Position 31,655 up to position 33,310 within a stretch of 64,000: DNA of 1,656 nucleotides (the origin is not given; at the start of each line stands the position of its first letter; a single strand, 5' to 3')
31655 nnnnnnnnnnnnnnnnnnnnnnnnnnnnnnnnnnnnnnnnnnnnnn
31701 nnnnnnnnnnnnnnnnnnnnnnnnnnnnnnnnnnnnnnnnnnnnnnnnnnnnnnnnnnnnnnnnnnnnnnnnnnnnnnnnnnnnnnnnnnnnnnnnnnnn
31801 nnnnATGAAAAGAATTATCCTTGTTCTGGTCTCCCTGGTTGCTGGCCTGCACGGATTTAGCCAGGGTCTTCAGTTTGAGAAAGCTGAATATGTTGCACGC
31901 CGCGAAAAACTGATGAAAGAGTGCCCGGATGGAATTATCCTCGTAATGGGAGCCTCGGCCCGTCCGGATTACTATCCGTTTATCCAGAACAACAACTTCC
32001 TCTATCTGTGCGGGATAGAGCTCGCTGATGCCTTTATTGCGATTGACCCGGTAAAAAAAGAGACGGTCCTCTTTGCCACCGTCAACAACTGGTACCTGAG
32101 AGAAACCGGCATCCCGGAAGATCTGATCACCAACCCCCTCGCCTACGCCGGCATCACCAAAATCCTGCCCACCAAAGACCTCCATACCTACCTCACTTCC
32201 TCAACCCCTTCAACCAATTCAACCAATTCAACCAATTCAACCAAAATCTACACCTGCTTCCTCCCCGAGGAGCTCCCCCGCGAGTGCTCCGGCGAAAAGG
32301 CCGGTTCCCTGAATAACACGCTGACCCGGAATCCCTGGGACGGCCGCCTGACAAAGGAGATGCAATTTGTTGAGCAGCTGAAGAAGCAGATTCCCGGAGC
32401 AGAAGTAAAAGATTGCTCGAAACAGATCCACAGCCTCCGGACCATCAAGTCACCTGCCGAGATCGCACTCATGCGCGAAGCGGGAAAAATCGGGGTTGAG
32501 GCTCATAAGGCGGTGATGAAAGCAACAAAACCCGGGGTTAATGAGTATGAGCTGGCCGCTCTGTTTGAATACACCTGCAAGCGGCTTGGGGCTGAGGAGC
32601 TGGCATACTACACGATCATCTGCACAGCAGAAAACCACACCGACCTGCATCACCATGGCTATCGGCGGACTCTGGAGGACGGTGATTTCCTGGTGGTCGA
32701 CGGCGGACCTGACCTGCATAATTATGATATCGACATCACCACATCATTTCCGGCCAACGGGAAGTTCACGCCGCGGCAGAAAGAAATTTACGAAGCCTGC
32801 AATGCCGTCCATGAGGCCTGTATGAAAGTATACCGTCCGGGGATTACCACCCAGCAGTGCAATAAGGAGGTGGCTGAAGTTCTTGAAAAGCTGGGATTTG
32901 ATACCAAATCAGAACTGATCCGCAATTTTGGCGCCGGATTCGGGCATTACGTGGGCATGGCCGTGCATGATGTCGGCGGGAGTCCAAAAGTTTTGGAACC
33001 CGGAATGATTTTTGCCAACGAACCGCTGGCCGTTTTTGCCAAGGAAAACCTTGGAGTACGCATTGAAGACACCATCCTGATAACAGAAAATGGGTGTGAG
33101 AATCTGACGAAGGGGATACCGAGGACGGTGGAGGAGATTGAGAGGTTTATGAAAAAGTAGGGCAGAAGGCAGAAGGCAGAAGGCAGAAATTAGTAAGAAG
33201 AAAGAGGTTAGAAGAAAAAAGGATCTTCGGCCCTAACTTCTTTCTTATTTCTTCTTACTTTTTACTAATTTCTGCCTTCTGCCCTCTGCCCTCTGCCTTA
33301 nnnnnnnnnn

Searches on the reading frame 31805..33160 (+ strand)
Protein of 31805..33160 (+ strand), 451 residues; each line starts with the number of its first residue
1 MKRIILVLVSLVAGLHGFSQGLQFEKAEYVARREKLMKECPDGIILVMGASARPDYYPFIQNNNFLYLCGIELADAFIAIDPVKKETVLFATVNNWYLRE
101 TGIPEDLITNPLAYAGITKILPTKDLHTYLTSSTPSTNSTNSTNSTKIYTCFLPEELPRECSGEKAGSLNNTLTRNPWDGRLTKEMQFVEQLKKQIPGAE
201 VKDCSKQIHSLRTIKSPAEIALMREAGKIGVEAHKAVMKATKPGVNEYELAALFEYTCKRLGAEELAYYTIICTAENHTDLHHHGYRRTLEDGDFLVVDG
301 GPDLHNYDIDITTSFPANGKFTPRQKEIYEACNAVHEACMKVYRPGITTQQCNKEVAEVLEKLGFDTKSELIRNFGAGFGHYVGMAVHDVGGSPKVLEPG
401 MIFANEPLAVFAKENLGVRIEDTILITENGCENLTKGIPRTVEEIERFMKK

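Call 62: search_protein_families(library=pfam, proteins=[window:31805-33160:+], max_evalue=0.001)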
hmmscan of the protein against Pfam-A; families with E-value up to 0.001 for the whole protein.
window:31805-33160:+ (451 aa): 2 families
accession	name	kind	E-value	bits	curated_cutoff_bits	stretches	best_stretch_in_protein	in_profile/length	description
PF00557.29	Peptidase_M24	-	1.3e-52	179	23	1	222-428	2-208/208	Metallopeptidase family M24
PF05195.22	AMP_N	-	6.6e-11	42.4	24.6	1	29-92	1-72/121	Aminopeptidase P, N-terminal domain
